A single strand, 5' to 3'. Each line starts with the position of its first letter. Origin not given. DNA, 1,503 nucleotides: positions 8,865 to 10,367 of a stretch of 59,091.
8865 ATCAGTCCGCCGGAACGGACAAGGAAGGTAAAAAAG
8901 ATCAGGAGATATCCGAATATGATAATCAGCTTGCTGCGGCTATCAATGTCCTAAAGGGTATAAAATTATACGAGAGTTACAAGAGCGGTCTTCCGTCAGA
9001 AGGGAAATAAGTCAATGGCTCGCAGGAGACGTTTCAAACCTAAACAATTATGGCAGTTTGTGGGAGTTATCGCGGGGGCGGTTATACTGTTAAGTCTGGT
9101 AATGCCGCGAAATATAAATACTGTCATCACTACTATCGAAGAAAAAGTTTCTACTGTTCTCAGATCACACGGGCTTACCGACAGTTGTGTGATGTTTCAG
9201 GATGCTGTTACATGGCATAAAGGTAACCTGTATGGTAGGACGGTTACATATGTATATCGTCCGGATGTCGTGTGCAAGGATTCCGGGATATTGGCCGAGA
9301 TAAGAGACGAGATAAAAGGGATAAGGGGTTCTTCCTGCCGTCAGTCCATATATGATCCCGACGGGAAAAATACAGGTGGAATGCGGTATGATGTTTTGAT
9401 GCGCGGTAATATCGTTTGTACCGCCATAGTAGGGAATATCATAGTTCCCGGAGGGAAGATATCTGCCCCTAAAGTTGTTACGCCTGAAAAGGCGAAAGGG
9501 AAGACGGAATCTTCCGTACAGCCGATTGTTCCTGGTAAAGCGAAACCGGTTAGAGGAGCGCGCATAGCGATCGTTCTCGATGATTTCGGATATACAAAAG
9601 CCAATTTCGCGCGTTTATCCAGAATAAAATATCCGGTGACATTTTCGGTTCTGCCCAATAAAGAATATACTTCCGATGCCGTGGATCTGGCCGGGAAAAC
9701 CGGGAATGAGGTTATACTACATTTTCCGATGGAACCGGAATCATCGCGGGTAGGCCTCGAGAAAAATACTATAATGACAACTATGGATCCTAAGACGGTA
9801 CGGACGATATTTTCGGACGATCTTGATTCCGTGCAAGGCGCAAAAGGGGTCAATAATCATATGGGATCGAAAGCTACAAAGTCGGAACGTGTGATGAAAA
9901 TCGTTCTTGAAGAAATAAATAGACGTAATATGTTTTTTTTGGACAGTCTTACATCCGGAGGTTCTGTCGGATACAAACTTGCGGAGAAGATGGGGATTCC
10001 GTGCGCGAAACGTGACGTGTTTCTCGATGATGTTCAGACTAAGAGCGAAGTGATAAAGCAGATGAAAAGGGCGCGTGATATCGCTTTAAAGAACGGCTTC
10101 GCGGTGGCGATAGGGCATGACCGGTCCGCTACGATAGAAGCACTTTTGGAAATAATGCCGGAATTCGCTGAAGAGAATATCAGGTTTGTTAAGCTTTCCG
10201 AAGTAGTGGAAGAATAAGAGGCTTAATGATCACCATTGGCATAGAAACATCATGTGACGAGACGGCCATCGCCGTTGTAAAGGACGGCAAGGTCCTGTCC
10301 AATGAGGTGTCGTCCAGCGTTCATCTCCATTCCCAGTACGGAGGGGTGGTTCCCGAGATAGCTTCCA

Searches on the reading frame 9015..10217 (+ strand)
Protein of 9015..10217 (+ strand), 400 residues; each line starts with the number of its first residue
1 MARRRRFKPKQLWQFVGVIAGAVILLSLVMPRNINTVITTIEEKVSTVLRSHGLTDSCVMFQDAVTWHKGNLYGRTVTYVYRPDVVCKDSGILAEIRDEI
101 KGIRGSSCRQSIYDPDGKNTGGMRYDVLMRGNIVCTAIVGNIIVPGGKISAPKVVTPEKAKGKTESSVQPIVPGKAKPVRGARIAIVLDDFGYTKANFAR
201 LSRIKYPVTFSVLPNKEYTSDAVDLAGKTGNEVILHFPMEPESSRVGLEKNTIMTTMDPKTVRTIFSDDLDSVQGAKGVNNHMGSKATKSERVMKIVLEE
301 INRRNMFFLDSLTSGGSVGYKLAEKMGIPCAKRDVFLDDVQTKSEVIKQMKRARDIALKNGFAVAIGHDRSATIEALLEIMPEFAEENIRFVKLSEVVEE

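Call 42: find_encoding_contigs(protein=window:9015-10217:+, flank=10000, max_places=4)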
Protein window:9015-10217:+ (400 aa): 7 contigs read that carry it; 4 places shown.
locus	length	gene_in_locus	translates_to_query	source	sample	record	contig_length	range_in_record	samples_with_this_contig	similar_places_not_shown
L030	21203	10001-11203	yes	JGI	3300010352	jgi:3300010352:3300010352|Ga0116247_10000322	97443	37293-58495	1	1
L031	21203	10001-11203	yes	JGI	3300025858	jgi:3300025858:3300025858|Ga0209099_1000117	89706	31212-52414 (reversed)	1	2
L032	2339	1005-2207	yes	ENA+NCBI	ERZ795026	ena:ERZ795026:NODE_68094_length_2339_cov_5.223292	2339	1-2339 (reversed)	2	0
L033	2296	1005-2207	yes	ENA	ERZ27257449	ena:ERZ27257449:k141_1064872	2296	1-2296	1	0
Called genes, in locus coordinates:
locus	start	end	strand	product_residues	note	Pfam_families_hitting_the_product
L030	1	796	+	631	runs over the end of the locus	PF17757:UvrB_inter, PF02559:CarD_TRCF_RID, PF00270:DEAD, PF04851:ResIII, PF00271:Helicase_C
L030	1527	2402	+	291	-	PF13623:SurA_N_2 (weak), PF13624:SurA_N_3 (weak), PF13145:Rotamase_2, PF13616:Rotamase_3, PF00639:Rotamase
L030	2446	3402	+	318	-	PF13623:SurA_N_2, PF13624:SurA_N_3, PF09312:SurA_N, PF13145:Rotamase_2, PF13616:Rotamase_3, PF00639:Rotamase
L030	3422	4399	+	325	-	PF04166:PdxA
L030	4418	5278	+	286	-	PF00398:RrnaAD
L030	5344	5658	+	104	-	PF02686:GatC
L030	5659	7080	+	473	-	PF01425:Amidase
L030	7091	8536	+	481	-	PF02934:GatB_N, PF02637:GatB_Yqey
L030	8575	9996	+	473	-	PF22694:CtpB_N-like, PF00595:PDZ (weak), PF13180:PDZ_2, PF17820:PDZ_6 (weak), PF03572:Peptidase_S41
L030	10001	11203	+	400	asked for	PF04748:Polysacc_deac_2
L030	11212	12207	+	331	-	PF00814:TsaD, PF22521:HypF_C_2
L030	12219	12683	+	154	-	PF02308:MgtC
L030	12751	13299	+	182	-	PF04519:Bactofilin, PF12728:HTH_17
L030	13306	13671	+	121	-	PF12728:HTH_17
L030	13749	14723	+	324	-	PF00595:PDZ (faint), PF13180:PDZ_2 (weak), PF17820:PDZ_6 (weak)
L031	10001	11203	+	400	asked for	PF04748:Polysacc_deac_2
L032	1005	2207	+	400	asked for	PF04748:Polysacc_deac_2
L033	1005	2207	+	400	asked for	PF04748:Polysacc_deac_2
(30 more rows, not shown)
